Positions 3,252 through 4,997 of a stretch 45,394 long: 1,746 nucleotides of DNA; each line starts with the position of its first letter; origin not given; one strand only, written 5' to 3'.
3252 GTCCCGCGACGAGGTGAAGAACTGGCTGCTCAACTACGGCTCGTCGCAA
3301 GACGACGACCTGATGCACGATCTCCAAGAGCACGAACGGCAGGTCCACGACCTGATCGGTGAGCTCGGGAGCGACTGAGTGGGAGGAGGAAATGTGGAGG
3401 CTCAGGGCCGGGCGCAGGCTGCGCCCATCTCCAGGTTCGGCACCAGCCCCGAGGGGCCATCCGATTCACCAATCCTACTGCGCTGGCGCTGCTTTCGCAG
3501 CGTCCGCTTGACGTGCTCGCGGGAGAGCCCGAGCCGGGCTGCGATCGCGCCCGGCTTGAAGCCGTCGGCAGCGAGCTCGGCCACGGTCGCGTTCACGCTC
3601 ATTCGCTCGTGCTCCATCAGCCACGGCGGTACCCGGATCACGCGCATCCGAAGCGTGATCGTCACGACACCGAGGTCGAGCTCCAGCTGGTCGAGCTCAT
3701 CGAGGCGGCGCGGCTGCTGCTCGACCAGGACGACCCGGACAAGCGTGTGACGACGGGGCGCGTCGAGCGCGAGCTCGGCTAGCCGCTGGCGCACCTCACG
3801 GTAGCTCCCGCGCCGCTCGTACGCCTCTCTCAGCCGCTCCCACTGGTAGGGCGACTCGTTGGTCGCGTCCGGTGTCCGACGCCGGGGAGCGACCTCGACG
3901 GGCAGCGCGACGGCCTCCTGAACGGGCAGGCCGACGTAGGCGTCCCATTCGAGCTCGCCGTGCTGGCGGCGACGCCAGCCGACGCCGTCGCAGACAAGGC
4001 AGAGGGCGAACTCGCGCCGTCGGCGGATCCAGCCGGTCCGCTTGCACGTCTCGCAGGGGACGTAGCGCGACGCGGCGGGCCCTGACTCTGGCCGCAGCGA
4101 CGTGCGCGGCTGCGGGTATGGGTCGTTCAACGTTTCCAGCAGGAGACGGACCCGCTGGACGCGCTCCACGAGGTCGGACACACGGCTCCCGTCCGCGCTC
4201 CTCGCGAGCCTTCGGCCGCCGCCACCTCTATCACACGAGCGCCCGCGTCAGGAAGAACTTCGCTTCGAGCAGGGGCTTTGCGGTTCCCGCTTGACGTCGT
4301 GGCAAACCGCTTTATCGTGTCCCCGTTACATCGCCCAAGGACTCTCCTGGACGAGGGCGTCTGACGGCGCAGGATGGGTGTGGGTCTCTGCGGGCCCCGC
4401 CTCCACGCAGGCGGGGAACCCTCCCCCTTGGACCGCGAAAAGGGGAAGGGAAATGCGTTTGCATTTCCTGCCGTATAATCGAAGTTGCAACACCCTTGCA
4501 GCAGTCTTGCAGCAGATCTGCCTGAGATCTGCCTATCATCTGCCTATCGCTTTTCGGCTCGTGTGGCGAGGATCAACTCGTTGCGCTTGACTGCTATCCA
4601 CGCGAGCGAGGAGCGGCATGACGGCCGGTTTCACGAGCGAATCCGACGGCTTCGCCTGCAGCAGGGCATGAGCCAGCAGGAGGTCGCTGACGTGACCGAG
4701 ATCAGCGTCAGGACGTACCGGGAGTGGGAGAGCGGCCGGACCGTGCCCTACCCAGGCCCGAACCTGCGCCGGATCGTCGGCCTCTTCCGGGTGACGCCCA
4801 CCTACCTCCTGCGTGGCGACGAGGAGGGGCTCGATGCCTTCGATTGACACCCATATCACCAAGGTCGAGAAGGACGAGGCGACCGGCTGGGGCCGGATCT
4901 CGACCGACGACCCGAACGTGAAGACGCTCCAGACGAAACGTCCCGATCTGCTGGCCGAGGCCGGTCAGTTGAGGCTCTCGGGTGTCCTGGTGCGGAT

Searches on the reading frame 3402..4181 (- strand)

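Call 9: search_protein_families(library=phrogs, proteins=[window:3402-4181:-])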
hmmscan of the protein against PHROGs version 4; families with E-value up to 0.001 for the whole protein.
window:3402-4181:- (259 aa): 0 families

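Call 19: search_protein_families(library=pfam, proteins=[window:3402-4181:-], max_evalue=0.01)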
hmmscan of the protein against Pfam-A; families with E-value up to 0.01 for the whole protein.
window:3402-4181:- (259 aa): 2 families
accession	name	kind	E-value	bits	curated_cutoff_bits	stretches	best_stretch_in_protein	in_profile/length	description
PF13384.12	HTH_23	-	6.4e-05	23.1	24.6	1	198-232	8-42/50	Homeodomain-like domain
PF13545.12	HTH_Crp_2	-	0.0039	17.6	27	0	212-237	27-52/70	Crp-like helix-turn-helix domain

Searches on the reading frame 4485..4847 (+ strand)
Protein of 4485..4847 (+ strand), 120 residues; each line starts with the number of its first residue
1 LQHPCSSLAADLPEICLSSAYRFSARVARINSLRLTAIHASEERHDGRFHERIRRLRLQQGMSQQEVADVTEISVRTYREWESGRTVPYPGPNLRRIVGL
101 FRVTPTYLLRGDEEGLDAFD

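Call 98: search_protein_families(library=pfam, proteins=[window:4485-4847:+], max_evalue=0.01)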
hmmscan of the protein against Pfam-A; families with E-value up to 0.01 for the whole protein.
window:4485-4847:+ (120 aa): 5 families
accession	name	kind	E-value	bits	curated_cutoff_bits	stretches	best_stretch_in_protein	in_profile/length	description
PF01381.28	HTH_3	-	5.9e-11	42.7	23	1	53-108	1-55/55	Helix-turn-helix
PF12844.13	HTH_19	-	3.3e-09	37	30.2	1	51-112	2-62/64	Helix-turn-helix domain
PF13560.12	HTH_31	-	1.8e-08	35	27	1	51-105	4-58/64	Helix-turn-helix domain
PF13413.12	HTH_25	-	0.001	19.3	24.6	1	53-85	2-34/62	Helix-turn-helix domain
PF13384.12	HTH_23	-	0.0015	18.7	24.6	1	57-81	13-37/50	Homeodomain-like domain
